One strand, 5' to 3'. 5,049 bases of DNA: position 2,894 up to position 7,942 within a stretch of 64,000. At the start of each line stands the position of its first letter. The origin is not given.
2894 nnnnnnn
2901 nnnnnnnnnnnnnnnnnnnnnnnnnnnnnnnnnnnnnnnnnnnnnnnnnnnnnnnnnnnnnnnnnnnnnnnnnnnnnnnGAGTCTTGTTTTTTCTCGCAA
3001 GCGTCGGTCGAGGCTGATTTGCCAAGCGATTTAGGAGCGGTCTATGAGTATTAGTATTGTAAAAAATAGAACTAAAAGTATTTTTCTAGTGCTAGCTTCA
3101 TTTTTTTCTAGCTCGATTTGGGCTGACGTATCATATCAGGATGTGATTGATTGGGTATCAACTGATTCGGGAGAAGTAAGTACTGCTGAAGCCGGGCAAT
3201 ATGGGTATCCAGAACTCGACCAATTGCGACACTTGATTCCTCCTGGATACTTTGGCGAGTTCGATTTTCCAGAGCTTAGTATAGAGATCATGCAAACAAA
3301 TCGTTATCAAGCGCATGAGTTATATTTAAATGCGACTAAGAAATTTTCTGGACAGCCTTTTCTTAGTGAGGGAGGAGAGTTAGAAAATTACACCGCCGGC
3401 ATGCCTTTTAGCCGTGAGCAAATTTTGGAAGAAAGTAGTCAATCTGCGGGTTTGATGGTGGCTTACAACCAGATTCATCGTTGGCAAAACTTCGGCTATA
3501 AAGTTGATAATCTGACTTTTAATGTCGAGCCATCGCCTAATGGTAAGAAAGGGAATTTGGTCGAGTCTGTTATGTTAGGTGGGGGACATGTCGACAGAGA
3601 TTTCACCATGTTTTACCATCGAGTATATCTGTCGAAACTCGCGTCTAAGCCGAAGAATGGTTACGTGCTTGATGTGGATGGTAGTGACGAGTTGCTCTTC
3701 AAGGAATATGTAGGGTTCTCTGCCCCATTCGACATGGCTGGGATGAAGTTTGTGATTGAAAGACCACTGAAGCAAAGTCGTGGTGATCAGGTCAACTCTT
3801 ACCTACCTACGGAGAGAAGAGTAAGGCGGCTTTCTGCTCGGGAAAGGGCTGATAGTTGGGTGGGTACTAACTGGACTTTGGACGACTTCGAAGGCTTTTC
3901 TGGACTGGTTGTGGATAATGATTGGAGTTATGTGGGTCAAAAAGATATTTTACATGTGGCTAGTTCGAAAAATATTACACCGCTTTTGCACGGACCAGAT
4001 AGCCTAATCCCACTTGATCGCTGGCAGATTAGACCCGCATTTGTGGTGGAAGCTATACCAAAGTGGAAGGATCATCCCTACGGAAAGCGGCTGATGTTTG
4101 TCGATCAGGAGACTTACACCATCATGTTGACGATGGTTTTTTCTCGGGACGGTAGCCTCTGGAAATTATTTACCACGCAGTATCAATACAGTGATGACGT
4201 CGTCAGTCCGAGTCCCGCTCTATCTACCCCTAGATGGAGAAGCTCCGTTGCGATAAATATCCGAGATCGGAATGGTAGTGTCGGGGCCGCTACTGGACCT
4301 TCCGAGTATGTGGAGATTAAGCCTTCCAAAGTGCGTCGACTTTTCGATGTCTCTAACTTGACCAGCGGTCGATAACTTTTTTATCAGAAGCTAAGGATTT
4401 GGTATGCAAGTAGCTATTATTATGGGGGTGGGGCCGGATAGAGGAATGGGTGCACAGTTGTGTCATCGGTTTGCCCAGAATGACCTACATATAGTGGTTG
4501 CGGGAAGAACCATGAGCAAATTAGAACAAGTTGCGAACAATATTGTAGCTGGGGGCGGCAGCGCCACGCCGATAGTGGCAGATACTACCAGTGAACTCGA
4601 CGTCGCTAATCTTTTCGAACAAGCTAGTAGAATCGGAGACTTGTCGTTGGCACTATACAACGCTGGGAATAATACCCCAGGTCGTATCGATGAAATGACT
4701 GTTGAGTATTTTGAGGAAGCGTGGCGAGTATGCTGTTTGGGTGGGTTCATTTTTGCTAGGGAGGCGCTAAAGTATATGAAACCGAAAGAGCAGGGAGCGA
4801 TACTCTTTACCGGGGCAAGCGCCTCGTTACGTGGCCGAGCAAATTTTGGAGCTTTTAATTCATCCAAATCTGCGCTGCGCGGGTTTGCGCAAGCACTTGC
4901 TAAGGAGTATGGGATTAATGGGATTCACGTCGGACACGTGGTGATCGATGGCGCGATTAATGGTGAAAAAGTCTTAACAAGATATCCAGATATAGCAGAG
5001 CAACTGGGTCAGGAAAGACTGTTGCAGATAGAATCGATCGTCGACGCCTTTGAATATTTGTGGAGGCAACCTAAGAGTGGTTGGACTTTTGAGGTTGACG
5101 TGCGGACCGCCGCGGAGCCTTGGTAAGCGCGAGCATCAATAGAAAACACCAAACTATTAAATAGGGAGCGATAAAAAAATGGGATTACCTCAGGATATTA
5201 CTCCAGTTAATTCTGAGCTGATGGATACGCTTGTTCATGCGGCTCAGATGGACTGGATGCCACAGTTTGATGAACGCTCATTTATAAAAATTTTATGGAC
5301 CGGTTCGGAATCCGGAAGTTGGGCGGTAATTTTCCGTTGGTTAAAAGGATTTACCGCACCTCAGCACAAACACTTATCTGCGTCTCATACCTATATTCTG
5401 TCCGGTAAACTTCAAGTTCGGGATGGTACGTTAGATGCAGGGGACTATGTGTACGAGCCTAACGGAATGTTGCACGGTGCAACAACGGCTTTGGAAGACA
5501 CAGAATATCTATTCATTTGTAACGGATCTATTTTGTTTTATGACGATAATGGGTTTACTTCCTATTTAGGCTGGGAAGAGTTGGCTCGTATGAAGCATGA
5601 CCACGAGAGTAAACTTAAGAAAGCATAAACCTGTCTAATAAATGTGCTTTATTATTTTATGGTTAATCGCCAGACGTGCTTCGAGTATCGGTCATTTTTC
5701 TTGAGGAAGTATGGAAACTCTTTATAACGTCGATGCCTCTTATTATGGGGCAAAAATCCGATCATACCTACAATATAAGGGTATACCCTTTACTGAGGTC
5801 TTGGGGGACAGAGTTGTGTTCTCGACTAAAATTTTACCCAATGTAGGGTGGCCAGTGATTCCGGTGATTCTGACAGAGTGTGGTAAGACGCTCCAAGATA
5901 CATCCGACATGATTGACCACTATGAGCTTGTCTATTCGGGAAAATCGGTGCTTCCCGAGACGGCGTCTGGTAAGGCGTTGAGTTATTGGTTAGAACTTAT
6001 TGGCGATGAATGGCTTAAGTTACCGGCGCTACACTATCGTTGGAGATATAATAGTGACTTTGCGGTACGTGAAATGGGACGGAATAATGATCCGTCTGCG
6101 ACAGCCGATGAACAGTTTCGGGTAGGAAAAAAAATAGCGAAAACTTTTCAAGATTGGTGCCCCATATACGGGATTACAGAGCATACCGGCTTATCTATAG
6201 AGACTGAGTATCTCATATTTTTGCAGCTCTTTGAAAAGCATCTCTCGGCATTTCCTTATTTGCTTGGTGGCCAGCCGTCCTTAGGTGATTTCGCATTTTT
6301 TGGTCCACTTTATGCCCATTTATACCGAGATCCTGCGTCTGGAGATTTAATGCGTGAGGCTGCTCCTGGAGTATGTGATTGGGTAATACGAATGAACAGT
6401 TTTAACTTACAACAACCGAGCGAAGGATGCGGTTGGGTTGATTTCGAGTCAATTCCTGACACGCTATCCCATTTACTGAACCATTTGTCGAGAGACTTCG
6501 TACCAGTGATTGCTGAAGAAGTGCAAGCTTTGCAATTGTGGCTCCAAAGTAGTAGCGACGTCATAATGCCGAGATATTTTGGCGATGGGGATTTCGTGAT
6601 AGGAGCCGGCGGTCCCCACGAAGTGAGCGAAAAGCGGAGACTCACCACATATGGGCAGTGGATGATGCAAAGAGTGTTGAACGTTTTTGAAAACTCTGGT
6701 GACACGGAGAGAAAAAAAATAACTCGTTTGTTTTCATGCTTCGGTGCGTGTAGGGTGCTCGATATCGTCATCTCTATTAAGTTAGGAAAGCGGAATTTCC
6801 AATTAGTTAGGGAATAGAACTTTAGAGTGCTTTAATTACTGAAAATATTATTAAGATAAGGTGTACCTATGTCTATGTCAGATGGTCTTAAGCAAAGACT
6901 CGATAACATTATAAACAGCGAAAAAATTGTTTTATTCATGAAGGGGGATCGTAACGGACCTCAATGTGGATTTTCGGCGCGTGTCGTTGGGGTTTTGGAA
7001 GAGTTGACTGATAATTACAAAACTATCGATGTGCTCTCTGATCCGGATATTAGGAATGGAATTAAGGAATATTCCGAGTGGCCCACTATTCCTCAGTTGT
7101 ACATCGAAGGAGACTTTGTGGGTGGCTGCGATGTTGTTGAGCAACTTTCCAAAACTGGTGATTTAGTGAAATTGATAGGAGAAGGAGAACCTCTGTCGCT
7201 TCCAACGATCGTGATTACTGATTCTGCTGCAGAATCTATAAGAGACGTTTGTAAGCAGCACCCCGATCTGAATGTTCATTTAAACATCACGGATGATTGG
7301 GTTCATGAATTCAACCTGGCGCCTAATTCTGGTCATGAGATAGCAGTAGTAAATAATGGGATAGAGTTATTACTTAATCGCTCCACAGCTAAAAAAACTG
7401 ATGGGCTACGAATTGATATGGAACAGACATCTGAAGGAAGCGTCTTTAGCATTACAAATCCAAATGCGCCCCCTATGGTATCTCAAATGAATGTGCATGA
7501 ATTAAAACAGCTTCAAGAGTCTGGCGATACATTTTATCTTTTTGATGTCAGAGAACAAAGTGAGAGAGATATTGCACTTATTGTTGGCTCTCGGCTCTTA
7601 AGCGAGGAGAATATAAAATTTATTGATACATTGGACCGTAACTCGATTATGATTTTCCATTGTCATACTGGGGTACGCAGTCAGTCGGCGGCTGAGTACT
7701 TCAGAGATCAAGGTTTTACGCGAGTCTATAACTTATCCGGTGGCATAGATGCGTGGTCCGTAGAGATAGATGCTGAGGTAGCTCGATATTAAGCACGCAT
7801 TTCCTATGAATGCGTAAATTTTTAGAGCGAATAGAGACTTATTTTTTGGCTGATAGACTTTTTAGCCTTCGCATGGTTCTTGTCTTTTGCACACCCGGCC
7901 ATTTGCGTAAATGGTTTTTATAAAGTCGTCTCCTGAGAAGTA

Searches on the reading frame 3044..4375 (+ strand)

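Call 62: search_protein_families(library=pfam, proteins=[window:3044-4375:+], max_evalue=0.00001)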
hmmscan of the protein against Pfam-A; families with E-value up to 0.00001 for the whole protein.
window:3044-4375:+ (443 aa): 2 families
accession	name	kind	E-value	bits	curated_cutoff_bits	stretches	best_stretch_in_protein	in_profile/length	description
PF07044.18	DUF1329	-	5.8e-35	121.7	23.1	1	75-389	25-322/368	Protein of unknown function (DUF1329)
PF17131.11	LolA_like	-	1.8e-16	60.8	30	1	221-381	5-137/184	Outer membrane lipoprotein-sorting protein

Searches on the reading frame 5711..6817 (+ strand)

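Call 62: search_protein_families(library=pfam, proteins=[window:5711-6817:+], max_evalue=0.00001)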
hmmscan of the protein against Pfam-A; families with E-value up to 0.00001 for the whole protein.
window:5711-6817:+ (368 aa): 3 families
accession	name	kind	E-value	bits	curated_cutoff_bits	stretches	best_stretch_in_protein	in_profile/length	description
PF13417.12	GST_N_3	-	1.1e-07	32.5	22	1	4-76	1-72/75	Glutathione S-transferase, N-terminal domain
PF00043.30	GST_C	-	7.9e-07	29.7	20.7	1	171-230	35-91/93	Glutathione S-transferase, C-terminal domain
PF13410.11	GST_C_2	-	5.2e-06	26.9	24.9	0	171-224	15-66/69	Glutathione S-transferase, C-terminal domain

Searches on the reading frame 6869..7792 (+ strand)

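Call 61: search_protein_families(library=pfam, proteins=[window:6869-7792:+], max_evalue=0.00001)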
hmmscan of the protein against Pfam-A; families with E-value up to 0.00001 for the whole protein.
window:6869-7792:+ (307 aa): 2 families
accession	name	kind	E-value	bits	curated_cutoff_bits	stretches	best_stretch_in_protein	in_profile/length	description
PF00462.30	Glutaredoxin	-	1.9e-18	66.9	22.9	1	20-84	1-60/60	Glutaredoxin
PF00581.25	Rhodanese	-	2e-14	54.3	22.2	1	209-297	2-100/102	Rhodanese-like domain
